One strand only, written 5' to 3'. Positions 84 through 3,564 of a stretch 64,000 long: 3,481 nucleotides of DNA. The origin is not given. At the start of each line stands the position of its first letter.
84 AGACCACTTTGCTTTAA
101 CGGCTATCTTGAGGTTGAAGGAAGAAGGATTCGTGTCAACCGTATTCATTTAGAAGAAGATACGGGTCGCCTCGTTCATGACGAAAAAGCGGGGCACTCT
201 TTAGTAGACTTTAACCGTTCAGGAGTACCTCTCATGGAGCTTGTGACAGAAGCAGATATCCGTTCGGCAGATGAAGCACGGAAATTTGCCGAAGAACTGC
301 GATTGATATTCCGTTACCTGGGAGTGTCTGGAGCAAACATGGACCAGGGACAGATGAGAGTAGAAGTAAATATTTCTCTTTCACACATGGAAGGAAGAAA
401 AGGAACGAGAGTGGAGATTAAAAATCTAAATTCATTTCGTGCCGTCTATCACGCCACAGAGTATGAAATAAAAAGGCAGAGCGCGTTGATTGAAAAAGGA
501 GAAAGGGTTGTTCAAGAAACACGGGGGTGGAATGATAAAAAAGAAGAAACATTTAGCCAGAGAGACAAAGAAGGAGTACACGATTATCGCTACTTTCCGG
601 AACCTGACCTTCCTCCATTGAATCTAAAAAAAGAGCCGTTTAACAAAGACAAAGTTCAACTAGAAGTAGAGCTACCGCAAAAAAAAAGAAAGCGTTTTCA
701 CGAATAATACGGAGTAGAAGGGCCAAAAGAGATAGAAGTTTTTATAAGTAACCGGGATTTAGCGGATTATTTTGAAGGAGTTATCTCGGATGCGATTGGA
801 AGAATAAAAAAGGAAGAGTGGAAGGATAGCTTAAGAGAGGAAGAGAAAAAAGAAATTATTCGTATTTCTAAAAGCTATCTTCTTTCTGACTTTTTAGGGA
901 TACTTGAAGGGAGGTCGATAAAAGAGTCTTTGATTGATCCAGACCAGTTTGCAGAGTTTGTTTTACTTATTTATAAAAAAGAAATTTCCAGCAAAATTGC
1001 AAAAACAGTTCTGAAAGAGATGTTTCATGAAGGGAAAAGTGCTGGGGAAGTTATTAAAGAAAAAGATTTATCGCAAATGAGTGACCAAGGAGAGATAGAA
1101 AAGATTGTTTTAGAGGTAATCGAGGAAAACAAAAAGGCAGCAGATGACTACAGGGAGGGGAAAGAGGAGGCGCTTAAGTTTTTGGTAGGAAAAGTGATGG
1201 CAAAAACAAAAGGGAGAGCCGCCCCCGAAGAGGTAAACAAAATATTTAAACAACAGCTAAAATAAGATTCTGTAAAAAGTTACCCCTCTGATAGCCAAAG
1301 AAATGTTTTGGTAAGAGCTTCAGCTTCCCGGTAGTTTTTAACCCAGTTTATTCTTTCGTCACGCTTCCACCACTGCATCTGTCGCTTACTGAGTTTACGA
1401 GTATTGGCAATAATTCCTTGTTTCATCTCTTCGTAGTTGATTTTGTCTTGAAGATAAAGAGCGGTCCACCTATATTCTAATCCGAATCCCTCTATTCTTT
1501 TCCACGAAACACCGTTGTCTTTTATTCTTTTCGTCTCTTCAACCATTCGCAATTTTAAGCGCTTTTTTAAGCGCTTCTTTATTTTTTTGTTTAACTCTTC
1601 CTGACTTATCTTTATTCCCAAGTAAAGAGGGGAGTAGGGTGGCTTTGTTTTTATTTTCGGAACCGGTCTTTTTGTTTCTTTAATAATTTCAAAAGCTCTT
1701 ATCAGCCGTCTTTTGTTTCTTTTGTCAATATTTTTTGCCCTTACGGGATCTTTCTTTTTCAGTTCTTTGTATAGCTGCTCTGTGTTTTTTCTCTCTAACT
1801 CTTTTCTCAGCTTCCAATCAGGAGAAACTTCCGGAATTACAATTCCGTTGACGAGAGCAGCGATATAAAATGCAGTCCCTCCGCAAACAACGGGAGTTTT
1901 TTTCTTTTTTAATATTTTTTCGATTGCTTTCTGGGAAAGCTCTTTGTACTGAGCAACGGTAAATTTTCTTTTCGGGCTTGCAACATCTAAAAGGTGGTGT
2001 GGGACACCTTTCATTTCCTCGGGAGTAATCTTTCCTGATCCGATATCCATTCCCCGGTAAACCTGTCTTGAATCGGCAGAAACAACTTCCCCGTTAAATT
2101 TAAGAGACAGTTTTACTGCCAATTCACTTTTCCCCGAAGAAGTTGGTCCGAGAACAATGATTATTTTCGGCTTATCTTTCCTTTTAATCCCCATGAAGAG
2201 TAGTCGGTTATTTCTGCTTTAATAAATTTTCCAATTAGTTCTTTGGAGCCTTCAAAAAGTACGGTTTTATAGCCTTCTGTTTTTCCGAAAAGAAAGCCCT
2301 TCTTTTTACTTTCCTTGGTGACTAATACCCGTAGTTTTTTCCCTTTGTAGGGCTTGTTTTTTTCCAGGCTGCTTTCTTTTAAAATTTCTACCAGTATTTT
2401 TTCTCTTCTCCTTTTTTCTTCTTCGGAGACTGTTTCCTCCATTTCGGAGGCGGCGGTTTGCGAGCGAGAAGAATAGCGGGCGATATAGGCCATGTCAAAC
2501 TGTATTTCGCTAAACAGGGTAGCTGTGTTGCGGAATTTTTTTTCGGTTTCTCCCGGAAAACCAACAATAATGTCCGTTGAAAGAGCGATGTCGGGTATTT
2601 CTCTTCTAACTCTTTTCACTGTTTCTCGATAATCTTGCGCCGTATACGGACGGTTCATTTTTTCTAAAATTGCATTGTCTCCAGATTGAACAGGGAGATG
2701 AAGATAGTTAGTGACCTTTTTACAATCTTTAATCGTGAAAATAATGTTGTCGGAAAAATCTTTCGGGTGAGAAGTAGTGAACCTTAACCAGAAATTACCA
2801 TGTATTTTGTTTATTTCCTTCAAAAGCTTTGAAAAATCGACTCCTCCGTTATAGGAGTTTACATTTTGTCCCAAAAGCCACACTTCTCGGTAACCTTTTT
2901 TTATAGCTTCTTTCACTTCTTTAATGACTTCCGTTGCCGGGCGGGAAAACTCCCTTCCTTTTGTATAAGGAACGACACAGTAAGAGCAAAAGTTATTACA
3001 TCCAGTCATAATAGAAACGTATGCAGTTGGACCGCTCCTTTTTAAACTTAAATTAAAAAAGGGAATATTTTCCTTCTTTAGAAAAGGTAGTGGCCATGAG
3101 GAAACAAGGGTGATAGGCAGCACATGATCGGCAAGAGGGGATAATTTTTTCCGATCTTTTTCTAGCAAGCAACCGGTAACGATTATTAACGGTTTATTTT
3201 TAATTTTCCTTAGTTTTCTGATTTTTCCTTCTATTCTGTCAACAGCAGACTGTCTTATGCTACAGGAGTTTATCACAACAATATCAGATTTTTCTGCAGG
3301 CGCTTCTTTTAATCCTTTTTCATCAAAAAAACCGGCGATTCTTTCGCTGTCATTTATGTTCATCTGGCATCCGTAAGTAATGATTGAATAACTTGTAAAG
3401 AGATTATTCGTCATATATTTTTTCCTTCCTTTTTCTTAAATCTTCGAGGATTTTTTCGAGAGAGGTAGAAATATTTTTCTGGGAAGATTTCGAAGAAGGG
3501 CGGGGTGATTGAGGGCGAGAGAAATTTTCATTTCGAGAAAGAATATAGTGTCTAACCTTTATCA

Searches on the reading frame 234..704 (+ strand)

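Call 7: search_protein_families(library=pfam, proteins=[window:234-704:+], max_evalue=0.01)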
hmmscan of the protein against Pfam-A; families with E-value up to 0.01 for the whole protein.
window:234-704:+ (157 aa): 1 family
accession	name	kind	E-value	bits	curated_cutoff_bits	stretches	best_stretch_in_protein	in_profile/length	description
PF02934.20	GatB_N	-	6.5e-46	157.2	23.4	1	1-134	147-274/277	GatB/GatE catalytic domain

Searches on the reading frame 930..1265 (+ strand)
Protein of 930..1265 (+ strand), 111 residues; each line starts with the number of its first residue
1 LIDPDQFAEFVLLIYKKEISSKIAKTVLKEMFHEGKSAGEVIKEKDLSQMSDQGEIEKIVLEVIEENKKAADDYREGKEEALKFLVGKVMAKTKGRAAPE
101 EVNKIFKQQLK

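Call 7: search_protein_families(library=pfam, proteins=[window:930-1262:+], max_evalue=0.01)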
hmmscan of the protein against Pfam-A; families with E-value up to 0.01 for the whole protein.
window:930-1262:+ (111 aa): 1 family
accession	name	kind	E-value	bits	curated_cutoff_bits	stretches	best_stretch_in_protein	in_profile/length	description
PF02637.23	GatB_Yqey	-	1.2e-39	136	27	1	2-110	40-148/148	GatB domain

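Call 28: find_encoding_contigs(protein=window:930-1265:+, flank=10000, max_places=10)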
Protein window:930-1265:+ (111 aa): no gene with exactly this product is on record in the collection.

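Call 57: search_protein_families(library=ncbifam, proteins=[P0138], max_evalue=0.00001)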
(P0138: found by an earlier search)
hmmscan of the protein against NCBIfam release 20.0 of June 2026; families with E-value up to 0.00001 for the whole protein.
P0138 (761 aa): 10 families
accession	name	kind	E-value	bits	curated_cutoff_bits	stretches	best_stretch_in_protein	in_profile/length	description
TIGR03346.1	chaperone_ClpB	equivalog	1.4e-132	443.8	1232.1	2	440-757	530-850/853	ATP-dependent chaperone ClpB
TIGR02639.1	ClpA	equivalog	1.2e-117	394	993.15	1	102-750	82-732/734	ATP-dependent Clp protease ATP-binding subunit ClpA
NF008118.0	PRK10865.1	equivalog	2e-116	389.9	1417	2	442-754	535-850/857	ATP-dependent chaperone ClpB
NF033606.1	heat_AAA_ClpK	exception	1.8e-107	360.4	1900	2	442-752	580-898/949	heat shock survival AAA family ATPase ClpK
NF033607.0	disagg_AAA_ClpG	exception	1.8e-107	360.4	1900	2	441-748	558-872/932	AAA family protein disaggregase ClpG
TIGR03345.1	VI_ClpV1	equivalog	3.7e-103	346.4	884.95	2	442-740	533-838/852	type VI secretion system ATPase TssH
NF008263.0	PRK11034.1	equivalog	3.5e-84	283.1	1350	1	189-753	167-736/758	ATP-dependent Clp protease ATP-binding subunit ClpA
NF003229.0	PRK04195.1-5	equivalog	3.7e-07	29.2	280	1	477-640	19-163/413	replication factor C large subunit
NF001679.0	PRK00440.1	equivalog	5.2e-07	29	303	0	505-582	39-114/322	replication factor C small subunit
NF003745.1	PRK05342.1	equivalog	3.4e-06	26.2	359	0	467-528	63-132/418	ATP-dependent Clp protease ATP-binding subunit ClpX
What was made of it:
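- On ClpB or ClpA equivalog (NCBIfam TIGR03346 / TIGR02639): The scores are 443.8 against a cut-off of 1232.1, and 394 against 993.15 (call 57).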

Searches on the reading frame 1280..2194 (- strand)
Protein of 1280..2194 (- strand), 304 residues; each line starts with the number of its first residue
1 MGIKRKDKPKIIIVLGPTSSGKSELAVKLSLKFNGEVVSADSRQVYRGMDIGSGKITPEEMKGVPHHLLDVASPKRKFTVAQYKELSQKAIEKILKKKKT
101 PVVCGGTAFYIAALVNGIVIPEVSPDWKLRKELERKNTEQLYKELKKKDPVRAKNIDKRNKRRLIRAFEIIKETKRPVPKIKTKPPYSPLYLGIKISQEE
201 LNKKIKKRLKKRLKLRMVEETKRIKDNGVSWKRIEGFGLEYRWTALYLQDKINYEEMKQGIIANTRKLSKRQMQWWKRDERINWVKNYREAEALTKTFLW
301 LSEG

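Call 27: find_encoding_contigs(protein=window:1280-2194:-, flank=10000, max_places=10)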
Protein window:1280-2194:- (304 aa): no gene with exactly this product is on record in the collection.

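Call 52: search_solved_structures(query=window:1280-2194:-, show_alignments=3, max_evalue=1e-10)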
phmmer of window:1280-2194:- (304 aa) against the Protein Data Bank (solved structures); distinct sequences matched with E-value up to 1e-10: 6.
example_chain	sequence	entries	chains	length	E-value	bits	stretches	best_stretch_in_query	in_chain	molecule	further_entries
2qgn_A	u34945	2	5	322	2.8e-52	181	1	8-285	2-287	tRNA delta(2)-isopentenylpyrophosphate transferase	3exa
3d3q_A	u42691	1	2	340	1e-50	175.8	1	7-289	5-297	tRNA delta(2)-isopentenylpyrophosphate transferase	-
2zm5_A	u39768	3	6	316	2e-38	135.5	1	3-293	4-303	tRNA delta(2)-isopentenylpyrophosphate transferase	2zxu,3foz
3crm_A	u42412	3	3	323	1.8e-33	119.2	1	9-287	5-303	tRNA delta(2)-isopentenylpyrophosphate transferase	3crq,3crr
3eph_A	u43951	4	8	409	1.2e-26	96.9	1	10-278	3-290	tRNA isopentenyltransferase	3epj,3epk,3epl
3a8t_A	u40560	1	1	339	1.8e-21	79.9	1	5-115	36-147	Adenylate isopentenyltransferase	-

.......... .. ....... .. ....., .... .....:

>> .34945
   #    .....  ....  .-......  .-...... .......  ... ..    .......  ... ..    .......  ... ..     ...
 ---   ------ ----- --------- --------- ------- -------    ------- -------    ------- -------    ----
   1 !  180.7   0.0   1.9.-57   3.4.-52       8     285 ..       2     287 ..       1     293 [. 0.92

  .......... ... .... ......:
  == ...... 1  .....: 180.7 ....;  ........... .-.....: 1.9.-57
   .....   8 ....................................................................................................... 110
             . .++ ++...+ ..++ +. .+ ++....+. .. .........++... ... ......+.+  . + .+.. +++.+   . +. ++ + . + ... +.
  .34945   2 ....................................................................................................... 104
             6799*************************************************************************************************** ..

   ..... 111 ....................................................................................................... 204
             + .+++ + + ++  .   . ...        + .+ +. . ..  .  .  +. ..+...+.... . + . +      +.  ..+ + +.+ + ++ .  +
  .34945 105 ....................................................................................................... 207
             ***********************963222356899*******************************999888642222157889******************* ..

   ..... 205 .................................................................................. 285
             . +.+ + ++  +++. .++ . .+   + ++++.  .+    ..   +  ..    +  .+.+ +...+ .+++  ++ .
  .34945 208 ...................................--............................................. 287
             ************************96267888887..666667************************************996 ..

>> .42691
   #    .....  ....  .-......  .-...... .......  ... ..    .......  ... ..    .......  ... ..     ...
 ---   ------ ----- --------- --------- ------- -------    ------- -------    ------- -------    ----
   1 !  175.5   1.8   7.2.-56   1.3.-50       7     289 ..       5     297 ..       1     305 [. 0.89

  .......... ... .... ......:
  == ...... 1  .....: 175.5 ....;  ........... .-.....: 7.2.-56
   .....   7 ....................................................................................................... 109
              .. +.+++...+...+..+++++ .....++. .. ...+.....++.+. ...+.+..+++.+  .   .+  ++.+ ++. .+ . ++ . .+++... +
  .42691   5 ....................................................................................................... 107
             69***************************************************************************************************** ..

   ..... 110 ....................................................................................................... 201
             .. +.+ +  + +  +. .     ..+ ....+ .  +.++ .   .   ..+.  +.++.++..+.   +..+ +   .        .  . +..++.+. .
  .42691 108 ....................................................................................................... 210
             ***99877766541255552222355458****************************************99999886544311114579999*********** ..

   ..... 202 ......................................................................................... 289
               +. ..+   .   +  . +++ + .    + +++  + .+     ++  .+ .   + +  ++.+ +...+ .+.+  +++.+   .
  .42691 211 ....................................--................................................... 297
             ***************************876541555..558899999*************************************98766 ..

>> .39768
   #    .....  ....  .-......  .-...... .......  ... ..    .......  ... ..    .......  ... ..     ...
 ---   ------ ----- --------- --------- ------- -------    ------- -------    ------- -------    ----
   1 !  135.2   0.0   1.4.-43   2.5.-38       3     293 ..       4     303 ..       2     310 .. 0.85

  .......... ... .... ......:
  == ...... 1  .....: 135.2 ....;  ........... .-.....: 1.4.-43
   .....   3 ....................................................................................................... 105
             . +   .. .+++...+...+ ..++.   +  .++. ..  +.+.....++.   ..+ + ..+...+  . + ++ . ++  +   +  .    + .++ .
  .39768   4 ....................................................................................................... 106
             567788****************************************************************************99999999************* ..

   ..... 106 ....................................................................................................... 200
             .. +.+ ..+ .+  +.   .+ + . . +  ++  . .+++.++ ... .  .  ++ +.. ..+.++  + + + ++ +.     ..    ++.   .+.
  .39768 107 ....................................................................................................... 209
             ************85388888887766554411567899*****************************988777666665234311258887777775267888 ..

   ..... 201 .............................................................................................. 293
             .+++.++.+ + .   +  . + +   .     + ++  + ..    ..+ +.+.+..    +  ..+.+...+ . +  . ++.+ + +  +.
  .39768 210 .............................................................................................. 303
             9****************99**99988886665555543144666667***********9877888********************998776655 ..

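Call 57: search_protein_families(library=ncbifam, proteins=[P0138], max_evalue=0.00001)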
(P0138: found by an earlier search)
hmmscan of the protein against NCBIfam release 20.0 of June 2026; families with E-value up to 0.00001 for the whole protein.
P0138 (761 aa): 10 families
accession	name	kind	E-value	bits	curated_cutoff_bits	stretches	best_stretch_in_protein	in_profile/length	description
TIGR03346.1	chaperone_ClpB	equivalog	1.4e-132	443.8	1232.1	2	440-757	530-850/853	ATP-dependent chaperone ClpB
TIGR02639.1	ClpA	equivalog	1.2e-117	394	993.15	1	102-750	82-732/734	ATP-dependent Clp protease ATP-binding subunit ClpA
NF008118.0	PRK10865.1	equivalog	2e-116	389.9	1417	2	442-754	535-850/857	ATP-dependent chaperone ClpB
NF033606.1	heat_AAA_ClpK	exception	1.8e-107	360.4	1900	2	442-752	580-898/949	heat shock survival AAA family ATPase ClpK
NF033607.0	disagg_AAA_ClpG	exception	1.8e-107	360.4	1900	2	441-748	558-872/932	AAA family protein disaggregase ClpG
TIGR03345.1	VI_ClpV1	equivalog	3.7e-103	346.4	884.95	2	442-740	533-838/852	type VI secretion system ATPase TssH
NF008263.0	PRK11034.1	equivalog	3.5e-84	283.1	1350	1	189-753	167-736/758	ATP-dependent Clp protease ATP-binding subunit ClpA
NF003229.0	PRK04195.1-5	equivalog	3.7e-07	29.2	280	1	477-640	19-163/413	replication factor C large subunit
NF001679.0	PRK00440.1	equivalog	5.2e-07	29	303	0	505-582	39-114/322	replication factor C small subunit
NF003745.1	PRK05342.1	equivalog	3.4e-06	26.2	359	0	467-528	63-132/418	ATP-dependent Clp protease ATP-binding subunit ClpX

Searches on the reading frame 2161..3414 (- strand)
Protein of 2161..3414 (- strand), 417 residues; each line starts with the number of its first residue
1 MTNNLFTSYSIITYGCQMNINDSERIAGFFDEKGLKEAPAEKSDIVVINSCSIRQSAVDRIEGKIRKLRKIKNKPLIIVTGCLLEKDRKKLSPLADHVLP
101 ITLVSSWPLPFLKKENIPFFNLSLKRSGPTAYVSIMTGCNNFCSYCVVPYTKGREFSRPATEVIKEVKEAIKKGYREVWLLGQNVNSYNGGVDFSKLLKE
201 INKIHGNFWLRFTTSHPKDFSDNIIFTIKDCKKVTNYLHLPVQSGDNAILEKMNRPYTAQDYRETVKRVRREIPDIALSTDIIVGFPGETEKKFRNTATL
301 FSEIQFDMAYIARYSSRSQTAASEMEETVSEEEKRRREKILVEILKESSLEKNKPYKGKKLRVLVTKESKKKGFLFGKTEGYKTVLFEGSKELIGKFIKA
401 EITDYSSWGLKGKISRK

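Call 37: find_encoding_contigs(protein=window:2161-3414:-, flank=10000, max_places=10)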
Protein window:2161-3414:- (417 aa): no gene with exactly this product is on record in the collection.

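Call 57: search_protein_families(library=ncbifam, proteins=[P0138, window:2161-3414:-], max_evalue=0.00001)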
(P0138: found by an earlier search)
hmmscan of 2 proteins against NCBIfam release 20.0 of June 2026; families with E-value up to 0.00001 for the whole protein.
P0138 (761 aa): 10 families
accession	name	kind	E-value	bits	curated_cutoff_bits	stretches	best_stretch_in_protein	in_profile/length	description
TIGR03346.1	chaperone_ClpB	equivalog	1.4e-132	443.8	1232.1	2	440-757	530-850/853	ATP-dependent chaperone ClpB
TIGR02639.1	ClpA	equivalog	1.2e-117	394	993.15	1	102-750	82-732/734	ATP-dependent Clp protease ATP-binding subunit ClpA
NF008118.0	PRK10865.1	equivalog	2e-116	389.9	1417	2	442-754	535-850/857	ATP-dependent chaperone ClpB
NF033606.1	heat_AAA_ClpK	exception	1.8e-107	360.4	1900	2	442-752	580-898/949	heat shock survival AAA family ATPase ClpK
NF033607.0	disagg_AAA_ClpG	exception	1.8e-107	360.4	1900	2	441-748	558-872/932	AAA family protein disaggregase ClpG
TIGR03345.1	VI_ClpV1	equivalog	3.7e-103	346.4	884.95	2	442-740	533-838/852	type VI secretion system ATPase TssH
NF008263.0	PRK11034.1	equivalog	3.5e-84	283.1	1350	1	189-753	167-736/758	ATP-dependent Clp protease ATP-binding subunit ClpA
NF003229.0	PRK04195.1-5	equivalog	3.7e-07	29.2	280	1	477-640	19-163/413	replication factor C large subunit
NF001679.0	PRK00440.1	equivalog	5.2e-07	29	303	0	505-582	39-114/322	replication factor C small subunit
NF003745.1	PRK05342.1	equivalog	3.4e-06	26.2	359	0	467-528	63-132/418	ATP-dependent Clp protease ATP-binding subunit ClpX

window:2161-3414:- (417 aa): 14 families
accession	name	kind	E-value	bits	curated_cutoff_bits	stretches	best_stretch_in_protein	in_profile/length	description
TIGR00089.1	TIGR00089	subfamily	3.1e-128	428.2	251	1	9-412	2-429/429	MiaB/RimO family radical SAM methylthiotransferase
TIGR01574.1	miaB-methiolase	equivalog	3e-118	395.6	355.3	1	9-414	2-436/437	tRNA (N6-isopentenyl adenosine(37)-C2)-methylthiotransferase MiaB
NF010916.0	PRK14336.1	equivalog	4.6e-102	341.9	606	1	8-415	3-413/418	tRNA (N6-isopentenyl adenosine(37)-C2)-methylthiotransferase MiaB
TIGR01579.1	MiaB-like-C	equivalog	1.9e-89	300.8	357.05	1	11-401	1-415/416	tRNA (N(6)-L-threonylcarbamoyladenosine(37)-C(2))-methylthiotransferase MtaB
TIGR01578.1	MiaB-like-B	hypoth_equivalog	6.9e-78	262.3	314.7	1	11-414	4-420/421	tRNA (N(6)-L-threonylcarbamoyladenosine(37)-C(2))-methylthiotransferase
TIGR01125.1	TIGR01125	equivalog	1.6e-72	244.9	356.95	1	11-407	4-427/432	30S ribosomal protein S12 methylthiotransferase RimO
TIGR04014.1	B12_SAM_MJ_0865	equivalog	4.8e-21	75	360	1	128-314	158-346/434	methyl-coenzyme M reductase glutamine C-methyltransferase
TIGR04013.1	B12_SAM_MJ_1487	hypoth_equivalog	1.6e-16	60.1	251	1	129-311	150-340/382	TIGR04013 family B12-binding domain/radical SAM domain-containing protein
TIGR04479.1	bcpD_PhpK_rSAM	subfamily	2.4e-16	59.2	600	1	112-307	223-412/504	PhpK family radical SAM P-methyltransferase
TIGR04072.2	rSAM_ladder_B12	equivalog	1.4e-07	30.6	360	1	130-298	180-343/443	lipid biosynthesis B12-binding/radical SAM protein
TIGR01212.1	TIGR01212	equivalog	1.5e-07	30.8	180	1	236-307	139-208/302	tRNA modification radical SAM protein MnmL/YtqA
TIGR03471.1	HpnJ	equivalog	7.5e-07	28.4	577.6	1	131-305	196-366/472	hopanoid biosynthesis associated radical SAM protein HpnJ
NF045585.1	rSAM_slr0320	equivalog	1.2e-06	27.3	775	1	133-270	236-375/511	photosystem II high light acclimation radical SAM protein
TIGR04428.1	B12_rSAM_trp_MT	equivalog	2e-06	26.5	500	0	121-175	207-262/558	tryptophan 2-C-methyltransferase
